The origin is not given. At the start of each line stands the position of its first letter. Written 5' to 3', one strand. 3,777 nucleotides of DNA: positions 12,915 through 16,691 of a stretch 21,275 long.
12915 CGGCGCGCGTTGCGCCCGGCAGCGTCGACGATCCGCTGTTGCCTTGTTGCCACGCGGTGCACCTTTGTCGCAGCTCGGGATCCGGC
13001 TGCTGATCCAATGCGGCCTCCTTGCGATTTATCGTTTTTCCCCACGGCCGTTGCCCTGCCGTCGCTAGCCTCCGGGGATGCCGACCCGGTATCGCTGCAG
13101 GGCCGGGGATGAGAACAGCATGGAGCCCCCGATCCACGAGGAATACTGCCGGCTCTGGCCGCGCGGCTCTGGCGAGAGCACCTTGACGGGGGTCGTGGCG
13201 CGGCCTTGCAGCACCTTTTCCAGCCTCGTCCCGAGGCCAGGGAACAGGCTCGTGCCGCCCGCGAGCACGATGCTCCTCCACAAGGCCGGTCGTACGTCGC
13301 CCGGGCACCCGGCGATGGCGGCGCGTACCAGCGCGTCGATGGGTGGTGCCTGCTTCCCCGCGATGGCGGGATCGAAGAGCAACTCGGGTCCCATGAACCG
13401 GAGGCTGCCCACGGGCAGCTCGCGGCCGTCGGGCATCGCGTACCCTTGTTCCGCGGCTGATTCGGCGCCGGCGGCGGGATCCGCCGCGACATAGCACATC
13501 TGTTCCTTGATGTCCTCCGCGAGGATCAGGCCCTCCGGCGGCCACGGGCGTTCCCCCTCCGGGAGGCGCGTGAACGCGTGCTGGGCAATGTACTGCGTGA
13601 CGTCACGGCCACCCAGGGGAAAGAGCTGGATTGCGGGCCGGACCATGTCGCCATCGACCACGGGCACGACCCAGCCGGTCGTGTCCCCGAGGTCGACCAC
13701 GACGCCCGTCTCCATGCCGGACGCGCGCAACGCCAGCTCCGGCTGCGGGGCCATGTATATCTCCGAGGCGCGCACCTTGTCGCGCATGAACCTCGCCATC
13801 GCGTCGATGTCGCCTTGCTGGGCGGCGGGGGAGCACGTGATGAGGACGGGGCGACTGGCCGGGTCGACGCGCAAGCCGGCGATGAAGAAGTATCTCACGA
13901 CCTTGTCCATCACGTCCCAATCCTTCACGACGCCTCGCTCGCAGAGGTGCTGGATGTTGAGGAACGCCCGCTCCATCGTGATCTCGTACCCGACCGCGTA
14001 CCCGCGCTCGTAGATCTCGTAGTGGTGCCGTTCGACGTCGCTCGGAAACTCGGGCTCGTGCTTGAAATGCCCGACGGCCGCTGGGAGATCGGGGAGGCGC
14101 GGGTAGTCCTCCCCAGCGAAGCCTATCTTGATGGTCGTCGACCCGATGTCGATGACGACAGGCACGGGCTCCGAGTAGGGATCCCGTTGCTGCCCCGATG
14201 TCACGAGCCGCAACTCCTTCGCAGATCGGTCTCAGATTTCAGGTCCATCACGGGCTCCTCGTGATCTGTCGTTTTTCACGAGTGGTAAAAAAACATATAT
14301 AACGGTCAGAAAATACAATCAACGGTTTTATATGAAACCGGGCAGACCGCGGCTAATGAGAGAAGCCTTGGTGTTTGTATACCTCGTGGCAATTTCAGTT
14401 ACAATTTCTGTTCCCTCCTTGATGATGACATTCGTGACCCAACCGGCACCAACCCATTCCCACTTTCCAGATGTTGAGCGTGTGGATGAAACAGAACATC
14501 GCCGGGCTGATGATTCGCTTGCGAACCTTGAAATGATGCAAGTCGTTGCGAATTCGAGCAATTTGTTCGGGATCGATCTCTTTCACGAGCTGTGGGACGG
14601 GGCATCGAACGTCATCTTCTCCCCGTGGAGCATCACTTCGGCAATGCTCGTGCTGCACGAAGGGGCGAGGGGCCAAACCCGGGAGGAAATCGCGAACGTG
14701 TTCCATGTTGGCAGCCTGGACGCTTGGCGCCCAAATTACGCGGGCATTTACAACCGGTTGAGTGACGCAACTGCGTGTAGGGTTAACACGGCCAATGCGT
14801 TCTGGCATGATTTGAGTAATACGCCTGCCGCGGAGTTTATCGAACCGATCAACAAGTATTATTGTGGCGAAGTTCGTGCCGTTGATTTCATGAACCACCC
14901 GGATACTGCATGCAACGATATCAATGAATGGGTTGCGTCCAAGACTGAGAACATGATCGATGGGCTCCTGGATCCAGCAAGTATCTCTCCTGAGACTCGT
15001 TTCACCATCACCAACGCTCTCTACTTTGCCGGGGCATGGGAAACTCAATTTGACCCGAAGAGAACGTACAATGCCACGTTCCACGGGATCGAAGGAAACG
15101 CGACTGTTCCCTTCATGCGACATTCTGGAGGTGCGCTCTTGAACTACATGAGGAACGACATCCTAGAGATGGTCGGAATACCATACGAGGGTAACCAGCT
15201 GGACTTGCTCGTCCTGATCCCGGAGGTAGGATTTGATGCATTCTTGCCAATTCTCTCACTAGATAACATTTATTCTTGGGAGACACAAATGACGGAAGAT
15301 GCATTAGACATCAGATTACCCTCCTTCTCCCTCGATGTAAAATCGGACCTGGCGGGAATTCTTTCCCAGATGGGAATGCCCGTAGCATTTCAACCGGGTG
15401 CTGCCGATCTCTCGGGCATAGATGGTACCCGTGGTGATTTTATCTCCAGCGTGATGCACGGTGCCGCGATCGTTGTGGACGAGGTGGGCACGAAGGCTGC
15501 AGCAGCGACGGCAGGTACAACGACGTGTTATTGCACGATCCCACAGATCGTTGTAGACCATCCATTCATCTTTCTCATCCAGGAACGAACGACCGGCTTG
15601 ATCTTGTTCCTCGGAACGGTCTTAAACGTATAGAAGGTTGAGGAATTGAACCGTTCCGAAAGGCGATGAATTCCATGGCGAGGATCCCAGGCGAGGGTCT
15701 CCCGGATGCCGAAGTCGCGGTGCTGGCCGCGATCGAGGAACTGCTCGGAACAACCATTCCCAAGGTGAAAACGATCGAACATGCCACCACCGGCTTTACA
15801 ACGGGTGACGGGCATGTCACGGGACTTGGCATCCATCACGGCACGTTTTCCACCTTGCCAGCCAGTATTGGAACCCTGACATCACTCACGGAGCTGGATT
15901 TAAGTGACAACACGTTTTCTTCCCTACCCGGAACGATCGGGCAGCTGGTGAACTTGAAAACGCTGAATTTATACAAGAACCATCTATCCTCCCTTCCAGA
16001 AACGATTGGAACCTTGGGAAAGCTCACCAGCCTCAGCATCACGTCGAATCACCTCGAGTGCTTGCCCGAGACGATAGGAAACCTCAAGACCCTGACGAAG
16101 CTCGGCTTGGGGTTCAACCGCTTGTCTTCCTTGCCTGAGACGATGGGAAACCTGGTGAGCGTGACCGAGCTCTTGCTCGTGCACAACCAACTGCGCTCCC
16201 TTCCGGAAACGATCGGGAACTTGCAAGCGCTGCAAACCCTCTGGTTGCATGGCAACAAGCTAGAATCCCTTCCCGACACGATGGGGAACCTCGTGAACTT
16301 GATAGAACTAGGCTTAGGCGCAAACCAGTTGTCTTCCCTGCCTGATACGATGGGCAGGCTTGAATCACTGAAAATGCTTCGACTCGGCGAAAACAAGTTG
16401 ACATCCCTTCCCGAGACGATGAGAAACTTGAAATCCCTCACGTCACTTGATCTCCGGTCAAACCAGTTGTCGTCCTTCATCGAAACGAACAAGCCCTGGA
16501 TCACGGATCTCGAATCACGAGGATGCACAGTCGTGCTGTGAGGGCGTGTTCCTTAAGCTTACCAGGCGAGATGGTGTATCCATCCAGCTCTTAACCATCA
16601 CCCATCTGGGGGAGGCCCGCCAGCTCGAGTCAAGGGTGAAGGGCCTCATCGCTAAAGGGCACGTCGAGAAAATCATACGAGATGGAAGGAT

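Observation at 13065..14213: Bona fide actin-family gene (eukaryotic actin/crenactin type) in a GC-rich, probably archaeal genome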

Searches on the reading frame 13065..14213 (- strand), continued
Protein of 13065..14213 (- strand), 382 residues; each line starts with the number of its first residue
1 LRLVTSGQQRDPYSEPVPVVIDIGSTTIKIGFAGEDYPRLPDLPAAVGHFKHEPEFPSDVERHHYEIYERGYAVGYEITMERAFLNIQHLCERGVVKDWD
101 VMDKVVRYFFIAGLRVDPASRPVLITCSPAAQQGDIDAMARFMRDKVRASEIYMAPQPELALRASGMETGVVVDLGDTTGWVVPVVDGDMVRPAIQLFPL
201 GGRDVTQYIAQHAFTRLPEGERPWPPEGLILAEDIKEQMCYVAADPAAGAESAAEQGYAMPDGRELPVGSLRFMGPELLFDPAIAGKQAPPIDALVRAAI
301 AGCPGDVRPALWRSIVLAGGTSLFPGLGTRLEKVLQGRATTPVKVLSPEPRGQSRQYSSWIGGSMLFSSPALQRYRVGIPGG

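Call 33: fold_search(model_id=the predicted structure, library=pdb)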
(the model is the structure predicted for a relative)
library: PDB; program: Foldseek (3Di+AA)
matches with E <= 10: 1243; with E <= 0.001: 904
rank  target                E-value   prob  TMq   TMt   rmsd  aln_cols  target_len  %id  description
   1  6nbw_A                1.8e-39  1.00  0.85  0.88   2.0       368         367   33  Ternary Complex of Beta/Gamma-Actin with Profilin and AnCoA-NAA80 (released 2020-01-29)
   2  9nb9_D                2.7e-39  1.00  0.86  0.86   2.9       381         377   32  Viral protein DP71L in complex with phosphorylated eIF2alpha (NTD) and protein phosphatase 1A (D64A), stabilized by G- (released 2025-07-09)
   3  8oh4_A                3.6e-39  1.00  0.83  0.87   2.3       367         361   34  Subtomogram averaging structure of cofilactin filament inside microtubule lumen of Drosophila S2 cell protrusion. (released 2023-05-10)
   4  6nas_A                4.8e-39  1.00  0.87  0.89   1.9       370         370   32  Ternary Complex of Ac-Alpha-Actin with Profilin and AcCoA-NAA80 (released 2020-01-29)
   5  5nbl_C                5.5e-39  1.00  0.86  0.89   2.0       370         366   34  Crystal structure of the Arp4-N-actin(APO-state) heterodimer bound by a nanobody (released 2018-08-22)
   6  3ci5_A                6.9e-39  1.00  0.86  0.88   2.0       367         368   34  Complex of Phosphorylated Dictyostelium Discoideum Actin with Gelsolin (released 2008-08-19)
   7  3eks                  7.8e-39  1.00  0.85  0.87   3.0       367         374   34  Crystal Structure of Monomeric Actin bound to Cytochalasin D (released 2008-10-07)
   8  1d4x_A                8.2e-39  1.00  0.85  0.87   2.4       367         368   34  Crystal Structure of Caenorhabditis Elegans Mg-ATP Actin Complexed with Human Gelsolin Segment 1 at 1.75 A resolution. (released 2001-05-02)
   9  9zbp_A                8.2e-39  1.00  0.84  0.86   2.5       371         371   32  Helical Reconstruction of the Complex of Pseudo-Acetylated Human Cardiac Actin (K326/328Q) and Tropomyosin (released 2026-01-14)
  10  2asm                  8.7e-39  1.00  0.85  0.88   2.1       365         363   33  Structure of Rabbit Actin In Complex With Reidispongiolide A (released 2005-10-11)
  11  8bo1_A                8.7e-39  1.00  0.85  0.90   2.0       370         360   33  ExoY Nucleotidyl Cyclase domain from Vibrio nigripulchritudo MARTX toxin, bound to Latrunculin-B-ATP-Mg-actin, and 3'- (released 2023-09-20)
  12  8bo1_C                8.7e-39  1.00  0.86  0.89   2.4       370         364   33  ExoY Nucleotidyl Cyclase domain from Vibrio nigripulchritudo MARTX toxin, bound to Latrunculin-B-ATP-Mg-actin, and 3'- (released 2023-09-20)
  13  8a5o_V                1.0e-38  1.00  0.85  0.89   2.0       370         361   34  Structure of Arp4-Ies4-N-actin-Arp8-Ino80HSA subcomplex (A-module) of S. cerevisiae INO80 (released 2022-12-14)
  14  9jus_p                1.2e-38  1.00  0.86  0.90   2.4       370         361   33  Structure of villin bound to an actin trimer (released 2025-10-08)
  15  8r3h_F                1.2e-38  1.00  0.85  0.87   2.3       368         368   32  Phalloidin bound F-actin (released 2025-05-21)
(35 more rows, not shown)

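Call 39: find_related_loci(query=A2, collection=genome_contigs, flank=10000)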
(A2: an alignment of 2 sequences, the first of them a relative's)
Query A2 (379 aa) in genome_contigs; peptide patterns used: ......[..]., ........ (x = any residue, [..] = any of these).
33 stretches matched a pattern, but none encodes a relative of the query by tblastn (E <= 1e-3).

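Call 40: find_related_loci(query=A2, collection=metagenome_contigs, flank=10000)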
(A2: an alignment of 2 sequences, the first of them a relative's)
Query A2 (379 aa) in metagenome_contigs; peptide patterns used: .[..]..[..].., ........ (x = any residue, [..] = any of these).
600 stretches matched a pattern, but none encodes a relative of the query by tblastn (E <= 1e-3).

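Call 54: search_protein_families(library=padloc, proteins=[window:13065-14204:-], max_evalue=0.01)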
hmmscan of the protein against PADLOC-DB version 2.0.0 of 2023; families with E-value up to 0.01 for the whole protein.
window:13065-14204:- (379 aa): 0 families

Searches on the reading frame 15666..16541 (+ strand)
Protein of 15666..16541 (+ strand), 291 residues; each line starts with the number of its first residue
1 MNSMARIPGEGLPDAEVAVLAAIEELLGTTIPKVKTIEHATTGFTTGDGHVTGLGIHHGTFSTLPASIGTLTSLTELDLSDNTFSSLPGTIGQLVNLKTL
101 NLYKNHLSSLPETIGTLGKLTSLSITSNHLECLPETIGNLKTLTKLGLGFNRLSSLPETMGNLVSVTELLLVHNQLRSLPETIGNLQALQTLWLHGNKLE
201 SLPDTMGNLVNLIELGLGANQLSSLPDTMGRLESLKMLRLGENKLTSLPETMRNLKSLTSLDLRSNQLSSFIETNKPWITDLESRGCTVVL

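Call 8: search_protein_families(library=pfam, proteins=[window:15666-16541:+], max_evalue=0.001)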
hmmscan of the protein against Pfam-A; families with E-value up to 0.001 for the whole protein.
window:15666-16541:+ (291 aa): 8 families
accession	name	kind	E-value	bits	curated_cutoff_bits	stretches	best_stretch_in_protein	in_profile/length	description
PF23598.1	LRR_14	-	5.6e-31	108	40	3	171-263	54-146/353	Leucine-rich repeat region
PF13855.12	LRR_8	-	9.2e-30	102.6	27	5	211-268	2-61/61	Leucine rich repeat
PF12799.13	LRR_4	-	2.5e-24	85.2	27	4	72-111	1-40/44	Leucine Rich repeats (2 copies)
PF00560.39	LRR_1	-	2.7e-18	62.6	20.6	0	73-94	1-23/23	Leucine Rich Repeat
PF23286.1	LRR_13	-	5.2e-09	36.6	30.1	0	151-219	14-83/210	Disease resistance protein RPS4B-like, leucine-rich repeats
PF23211.1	LRR_LRWD1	-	1.6e-07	31.7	28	0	186-268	15-98/190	Leucine-rich repeat and WD repeat-containing protein 1, LRR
PF24048.1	LRR_NXF1-5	-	5.1e-06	26.5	30.5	0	210-275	54-123/142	NXF1/2/3/5 leucine-rich repeat domain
PF25019.1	LRR_R13L1-DRL21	-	1e-05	25.9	27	0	187-241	69-125/127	R13L1/DRL21 LRRs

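Call 54: search_protein_families(library=padloc, proteins=[window:15666-16541:+], max_evalue=0.01)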
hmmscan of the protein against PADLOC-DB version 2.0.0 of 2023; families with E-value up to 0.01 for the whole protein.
window:15666-16541:+ (291 aa): 0 families
